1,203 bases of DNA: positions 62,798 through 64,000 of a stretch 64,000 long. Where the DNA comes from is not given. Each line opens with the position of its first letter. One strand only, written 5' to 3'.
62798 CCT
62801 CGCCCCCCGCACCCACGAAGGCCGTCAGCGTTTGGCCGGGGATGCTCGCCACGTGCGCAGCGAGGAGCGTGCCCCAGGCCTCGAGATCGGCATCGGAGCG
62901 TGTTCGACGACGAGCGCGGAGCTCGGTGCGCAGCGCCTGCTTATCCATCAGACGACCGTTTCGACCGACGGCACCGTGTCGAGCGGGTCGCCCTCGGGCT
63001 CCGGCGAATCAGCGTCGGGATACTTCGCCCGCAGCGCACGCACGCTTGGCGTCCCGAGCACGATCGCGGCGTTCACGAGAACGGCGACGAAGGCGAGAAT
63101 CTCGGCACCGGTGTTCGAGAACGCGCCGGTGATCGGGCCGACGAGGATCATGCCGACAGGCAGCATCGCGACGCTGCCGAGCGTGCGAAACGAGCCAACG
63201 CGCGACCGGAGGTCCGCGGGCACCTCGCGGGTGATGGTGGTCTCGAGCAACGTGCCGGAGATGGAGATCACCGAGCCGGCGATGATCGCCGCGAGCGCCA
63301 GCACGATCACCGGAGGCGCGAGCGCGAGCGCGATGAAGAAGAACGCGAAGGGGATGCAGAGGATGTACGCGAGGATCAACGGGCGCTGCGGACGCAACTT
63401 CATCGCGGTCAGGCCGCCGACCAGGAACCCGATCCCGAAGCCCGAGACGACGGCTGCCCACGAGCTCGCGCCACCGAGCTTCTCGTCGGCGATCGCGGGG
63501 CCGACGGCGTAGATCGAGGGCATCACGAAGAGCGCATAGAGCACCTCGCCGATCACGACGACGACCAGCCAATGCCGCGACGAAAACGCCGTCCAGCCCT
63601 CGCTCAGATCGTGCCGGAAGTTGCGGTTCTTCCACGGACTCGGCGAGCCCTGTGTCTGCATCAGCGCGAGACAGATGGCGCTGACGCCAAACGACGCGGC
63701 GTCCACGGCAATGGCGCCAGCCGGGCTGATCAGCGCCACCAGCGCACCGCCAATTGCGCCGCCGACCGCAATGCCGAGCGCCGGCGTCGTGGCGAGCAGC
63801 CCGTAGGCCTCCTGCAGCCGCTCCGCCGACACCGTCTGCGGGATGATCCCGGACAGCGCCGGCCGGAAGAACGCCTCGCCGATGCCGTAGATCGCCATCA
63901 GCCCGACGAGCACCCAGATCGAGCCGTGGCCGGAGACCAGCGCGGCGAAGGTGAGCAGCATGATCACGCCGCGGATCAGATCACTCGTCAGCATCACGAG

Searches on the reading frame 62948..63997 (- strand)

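Call 72: search_protein_families(library=pfam, proteins=[window:62948-63997:-], max_evalue=0.001)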
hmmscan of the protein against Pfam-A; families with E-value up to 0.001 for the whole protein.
window:62948-63997:- (349 aa): 2 families
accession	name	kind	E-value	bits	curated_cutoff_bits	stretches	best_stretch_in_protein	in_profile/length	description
PF05977.19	MFS_3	-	7.7e-22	77.8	27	1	8-316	85-393/524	Transmembrane secretion effector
PF07690.21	MFS_1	-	7.3e-21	74.9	33.4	1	2-273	65-337/347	Major Facilitator Superfamily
